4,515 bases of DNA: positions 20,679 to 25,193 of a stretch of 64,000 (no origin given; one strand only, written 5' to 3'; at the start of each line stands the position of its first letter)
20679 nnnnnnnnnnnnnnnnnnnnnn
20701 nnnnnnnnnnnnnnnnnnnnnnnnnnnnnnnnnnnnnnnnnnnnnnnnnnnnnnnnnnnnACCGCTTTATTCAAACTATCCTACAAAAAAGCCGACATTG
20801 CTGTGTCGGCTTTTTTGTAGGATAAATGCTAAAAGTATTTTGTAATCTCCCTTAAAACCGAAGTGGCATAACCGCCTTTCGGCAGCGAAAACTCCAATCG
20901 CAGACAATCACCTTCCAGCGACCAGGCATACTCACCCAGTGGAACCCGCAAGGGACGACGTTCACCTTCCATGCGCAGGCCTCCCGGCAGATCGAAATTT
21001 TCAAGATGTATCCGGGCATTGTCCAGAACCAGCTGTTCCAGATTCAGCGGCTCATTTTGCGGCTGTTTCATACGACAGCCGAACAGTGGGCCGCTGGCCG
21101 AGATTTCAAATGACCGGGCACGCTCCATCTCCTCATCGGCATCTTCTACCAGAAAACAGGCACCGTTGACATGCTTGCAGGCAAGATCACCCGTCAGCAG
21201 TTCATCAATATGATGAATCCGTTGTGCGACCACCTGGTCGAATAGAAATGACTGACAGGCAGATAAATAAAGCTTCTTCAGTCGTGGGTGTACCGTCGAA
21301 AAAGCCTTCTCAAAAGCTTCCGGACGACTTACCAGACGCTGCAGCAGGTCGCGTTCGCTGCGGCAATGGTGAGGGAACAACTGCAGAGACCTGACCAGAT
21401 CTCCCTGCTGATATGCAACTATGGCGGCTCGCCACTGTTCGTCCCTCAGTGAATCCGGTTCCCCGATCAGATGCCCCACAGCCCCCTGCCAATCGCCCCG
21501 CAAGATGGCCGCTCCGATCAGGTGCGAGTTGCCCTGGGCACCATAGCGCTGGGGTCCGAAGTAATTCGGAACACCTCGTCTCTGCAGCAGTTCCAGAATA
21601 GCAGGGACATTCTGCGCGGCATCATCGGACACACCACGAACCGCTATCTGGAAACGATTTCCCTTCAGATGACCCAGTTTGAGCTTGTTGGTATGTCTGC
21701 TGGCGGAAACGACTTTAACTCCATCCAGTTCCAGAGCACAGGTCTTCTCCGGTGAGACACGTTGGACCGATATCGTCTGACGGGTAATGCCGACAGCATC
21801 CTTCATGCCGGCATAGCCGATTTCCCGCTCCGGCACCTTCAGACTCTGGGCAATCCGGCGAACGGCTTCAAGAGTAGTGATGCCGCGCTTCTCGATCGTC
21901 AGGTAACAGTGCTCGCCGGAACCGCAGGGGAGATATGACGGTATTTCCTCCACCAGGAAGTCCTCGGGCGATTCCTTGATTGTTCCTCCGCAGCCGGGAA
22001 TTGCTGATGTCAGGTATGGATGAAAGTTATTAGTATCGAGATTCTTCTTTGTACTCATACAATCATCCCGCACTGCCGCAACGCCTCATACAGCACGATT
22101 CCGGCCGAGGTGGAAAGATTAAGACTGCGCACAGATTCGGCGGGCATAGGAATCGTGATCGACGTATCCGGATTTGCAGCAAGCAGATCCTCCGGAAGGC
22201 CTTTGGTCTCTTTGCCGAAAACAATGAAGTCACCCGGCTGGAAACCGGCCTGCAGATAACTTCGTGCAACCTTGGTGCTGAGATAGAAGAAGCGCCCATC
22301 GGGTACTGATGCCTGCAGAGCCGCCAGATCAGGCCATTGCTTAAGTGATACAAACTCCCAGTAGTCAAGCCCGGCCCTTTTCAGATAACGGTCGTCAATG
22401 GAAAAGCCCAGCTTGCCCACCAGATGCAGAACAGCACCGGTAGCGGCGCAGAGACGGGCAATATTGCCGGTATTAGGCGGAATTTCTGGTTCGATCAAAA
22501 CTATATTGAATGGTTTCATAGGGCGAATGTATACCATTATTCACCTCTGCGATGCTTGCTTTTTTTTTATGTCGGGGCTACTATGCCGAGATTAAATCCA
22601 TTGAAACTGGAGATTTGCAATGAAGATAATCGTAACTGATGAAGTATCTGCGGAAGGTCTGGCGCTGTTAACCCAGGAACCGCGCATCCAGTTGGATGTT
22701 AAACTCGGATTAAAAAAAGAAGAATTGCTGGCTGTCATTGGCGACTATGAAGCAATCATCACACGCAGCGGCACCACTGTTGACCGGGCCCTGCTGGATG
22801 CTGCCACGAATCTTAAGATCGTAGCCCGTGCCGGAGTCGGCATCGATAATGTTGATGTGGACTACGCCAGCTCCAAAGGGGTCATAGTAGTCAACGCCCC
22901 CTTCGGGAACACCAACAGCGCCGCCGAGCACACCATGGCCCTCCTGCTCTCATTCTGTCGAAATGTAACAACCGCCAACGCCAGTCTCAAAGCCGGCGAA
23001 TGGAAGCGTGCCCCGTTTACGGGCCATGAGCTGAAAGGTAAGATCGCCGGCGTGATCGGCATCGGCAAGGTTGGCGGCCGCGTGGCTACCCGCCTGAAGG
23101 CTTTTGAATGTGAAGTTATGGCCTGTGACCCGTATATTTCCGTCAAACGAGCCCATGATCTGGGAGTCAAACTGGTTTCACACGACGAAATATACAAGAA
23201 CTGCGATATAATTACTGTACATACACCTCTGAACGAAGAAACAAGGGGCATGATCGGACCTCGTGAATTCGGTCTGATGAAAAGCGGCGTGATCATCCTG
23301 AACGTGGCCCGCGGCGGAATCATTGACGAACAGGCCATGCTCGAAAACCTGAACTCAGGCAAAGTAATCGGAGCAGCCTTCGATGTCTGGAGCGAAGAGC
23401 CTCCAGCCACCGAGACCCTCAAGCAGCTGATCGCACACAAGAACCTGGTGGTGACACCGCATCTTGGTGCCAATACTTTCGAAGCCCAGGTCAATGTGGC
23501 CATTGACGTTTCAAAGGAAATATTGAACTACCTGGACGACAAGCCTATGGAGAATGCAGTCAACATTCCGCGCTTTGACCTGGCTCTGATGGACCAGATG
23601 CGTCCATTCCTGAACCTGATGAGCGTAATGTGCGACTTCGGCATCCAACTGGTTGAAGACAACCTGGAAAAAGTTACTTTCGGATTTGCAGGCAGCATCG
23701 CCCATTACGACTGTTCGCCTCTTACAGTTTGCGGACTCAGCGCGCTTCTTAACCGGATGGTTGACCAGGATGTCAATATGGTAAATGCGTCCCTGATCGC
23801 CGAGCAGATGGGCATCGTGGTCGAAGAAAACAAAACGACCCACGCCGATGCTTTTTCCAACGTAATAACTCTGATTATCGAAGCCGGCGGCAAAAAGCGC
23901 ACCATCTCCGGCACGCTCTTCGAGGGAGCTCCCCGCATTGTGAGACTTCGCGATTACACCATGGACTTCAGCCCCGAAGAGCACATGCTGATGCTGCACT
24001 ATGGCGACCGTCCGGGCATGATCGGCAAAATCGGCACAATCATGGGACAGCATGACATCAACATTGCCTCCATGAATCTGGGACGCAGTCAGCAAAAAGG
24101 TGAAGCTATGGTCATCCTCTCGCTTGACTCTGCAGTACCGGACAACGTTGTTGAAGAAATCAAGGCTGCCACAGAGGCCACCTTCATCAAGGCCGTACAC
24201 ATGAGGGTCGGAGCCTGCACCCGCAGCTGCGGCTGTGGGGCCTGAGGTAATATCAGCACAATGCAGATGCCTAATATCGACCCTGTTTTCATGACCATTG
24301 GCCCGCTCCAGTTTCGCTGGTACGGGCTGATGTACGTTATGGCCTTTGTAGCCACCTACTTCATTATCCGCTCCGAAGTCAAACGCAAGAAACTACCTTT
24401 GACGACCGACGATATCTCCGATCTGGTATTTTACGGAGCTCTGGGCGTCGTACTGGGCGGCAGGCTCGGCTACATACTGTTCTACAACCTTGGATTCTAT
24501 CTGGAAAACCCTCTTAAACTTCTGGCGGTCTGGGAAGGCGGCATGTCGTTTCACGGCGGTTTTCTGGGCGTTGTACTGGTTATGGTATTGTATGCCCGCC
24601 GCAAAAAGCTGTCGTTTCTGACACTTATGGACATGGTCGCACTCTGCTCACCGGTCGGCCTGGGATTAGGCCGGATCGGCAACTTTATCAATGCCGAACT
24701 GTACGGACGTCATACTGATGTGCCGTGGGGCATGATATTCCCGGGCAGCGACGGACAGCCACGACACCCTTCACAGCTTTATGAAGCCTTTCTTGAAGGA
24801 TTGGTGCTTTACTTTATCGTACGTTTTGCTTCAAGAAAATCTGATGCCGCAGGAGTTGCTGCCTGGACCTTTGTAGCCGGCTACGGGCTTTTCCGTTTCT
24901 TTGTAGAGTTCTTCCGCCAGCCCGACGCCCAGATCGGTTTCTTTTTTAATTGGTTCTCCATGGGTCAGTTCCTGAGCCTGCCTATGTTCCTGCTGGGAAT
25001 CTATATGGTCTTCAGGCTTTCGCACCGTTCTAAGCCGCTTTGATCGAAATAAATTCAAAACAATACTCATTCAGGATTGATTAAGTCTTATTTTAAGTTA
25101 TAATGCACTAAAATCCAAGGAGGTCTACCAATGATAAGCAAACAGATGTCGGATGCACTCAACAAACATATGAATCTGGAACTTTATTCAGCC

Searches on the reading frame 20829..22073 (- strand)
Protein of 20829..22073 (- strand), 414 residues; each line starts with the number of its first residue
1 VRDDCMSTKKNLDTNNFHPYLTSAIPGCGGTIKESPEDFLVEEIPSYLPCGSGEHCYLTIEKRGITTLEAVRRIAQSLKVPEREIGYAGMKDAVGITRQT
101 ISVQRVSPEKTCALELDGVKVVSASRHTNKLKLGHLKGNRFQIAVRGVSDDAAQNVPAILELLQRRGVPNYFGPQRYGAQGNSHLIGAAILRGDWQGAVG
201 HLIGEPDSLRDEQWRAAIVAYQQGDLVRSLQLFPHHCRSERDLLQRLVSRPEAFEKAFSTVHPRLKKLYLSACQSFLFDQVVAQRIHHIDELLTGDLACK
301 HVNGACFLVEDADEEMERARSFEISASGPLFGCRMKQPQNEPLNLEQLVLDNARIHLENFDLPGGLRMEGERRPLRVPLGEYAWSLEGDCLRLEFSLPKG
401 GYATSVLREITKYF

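Call 26: search_protein_families(library=padloc, proteins=[window:20829-22073:-], max_evalue=0.00001)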
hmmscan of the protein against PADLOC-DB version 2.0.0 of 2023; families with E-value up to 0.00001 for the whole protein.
window:20829-22073:- (414 aa): 0 families

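Call 48: search_protein_families(library=pfam, proteins=[window:20829-22073:-], max_evalue=0.00001)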
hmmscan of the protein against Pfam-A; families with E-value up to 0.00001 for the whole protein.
window:20829-22073:- (414 aa): 1 family
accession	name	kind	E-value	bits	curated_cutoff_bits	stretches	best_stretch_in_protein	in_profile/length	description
PF01142.23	TruD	-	1.8e-126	422.8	27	1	20-410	6-412/412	tRNA pseudouridine synthase D (TruD)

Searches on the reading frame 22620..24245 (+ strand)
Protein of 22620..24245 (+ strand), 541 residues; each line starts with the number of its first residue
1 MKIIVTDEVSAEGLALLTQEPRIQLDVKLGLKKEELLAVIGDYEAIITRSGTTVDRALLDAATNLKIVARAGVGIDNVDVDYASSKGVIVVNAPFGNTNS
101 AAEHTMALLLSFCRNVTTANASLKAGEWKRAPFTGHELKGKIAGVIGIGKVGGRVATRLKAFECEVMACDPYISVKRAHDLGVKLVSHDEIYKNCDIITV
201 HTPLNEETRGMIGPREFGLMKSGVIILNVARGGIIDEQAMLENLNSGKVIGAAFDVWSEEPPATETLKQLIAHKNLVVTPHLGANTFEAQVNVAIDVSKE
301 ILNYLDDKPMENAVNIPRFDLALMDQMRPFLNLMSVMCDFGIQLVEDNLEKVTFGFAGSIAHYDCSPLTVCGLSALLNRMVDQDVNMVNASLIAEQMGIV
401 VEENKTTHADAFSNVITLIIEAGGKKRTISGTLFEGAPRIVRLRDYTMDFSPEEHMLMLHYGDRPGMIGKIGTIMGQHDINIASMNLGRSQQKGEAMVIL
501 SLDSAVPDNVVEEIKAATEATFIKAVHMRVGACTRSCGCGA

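Call 26: search_protein_families(library=padloc, proteins=[window:22620-24245:+], max_evalue=0.00001)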
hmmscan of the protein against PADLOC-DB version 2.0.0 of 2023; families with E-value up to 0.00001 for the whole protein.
window:22620-24245:+ (541 aa): 0 families

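Call 48: search_protein_families(library=pfam, proteins=[window:22620-24245:+], max_evalue=0.00001)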
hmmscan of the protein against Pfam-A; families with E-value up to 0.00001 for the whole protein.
window:22620-24245:+ (541 aa): 4 families
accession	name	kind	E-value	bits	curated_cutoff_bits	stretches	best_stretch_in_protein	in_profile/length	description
PF02826.25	2-Hacid_dh_C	-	3.6e-56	189.8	25.1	1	106-283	1-178/178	D-isomer specific 2-hydroxyacid dehydrogenase, NAD binding domain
PF00389.36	2-Hacid_dh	-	1.3e-35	122.5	24.6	1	3-315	1-134/134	D-isomer specific 2-hydroxyacid dehydrogenase, catalytic domain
PF19304.4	PGDH_inter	-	1.5e-26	93.3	27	1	326-443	1-118/119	D-3-phosphoglycerate dehydrogenase intervening domain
PF01842.31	ACT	-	5.6e-11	42.5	27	1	455-517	1-64/66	ACT domain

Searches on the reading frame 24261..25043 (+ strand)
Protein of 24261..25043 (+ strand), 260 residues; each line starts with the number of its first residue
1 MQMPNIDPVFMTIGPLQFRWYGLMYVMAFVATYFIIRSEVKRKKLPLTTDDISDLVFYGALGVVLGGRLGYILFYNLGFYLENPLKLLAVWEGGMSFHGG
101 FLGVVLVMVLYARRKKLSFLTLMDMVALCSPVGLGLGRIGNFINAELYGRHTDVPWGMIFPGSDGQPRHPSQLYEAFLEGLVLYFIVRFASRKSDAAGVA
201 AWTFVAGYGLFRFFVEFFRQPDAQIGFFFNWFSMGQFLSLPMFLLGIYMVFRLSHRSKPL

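Call 53: search_protein_families(library=pfam, proteins=[window:24261-25043:+], max_evalue=0.00001)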
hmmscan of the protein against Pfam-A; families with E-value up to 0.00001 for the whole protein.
window:24261-25043:+ (260 aa): 1 family
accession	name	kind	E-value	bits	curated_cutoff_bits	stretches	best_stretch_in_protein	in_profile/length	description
PF01790.23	LGT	-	3.8e-81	272.4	24.9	1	8-251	1-239/240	Prolipoprotein diacylglyceryl transferase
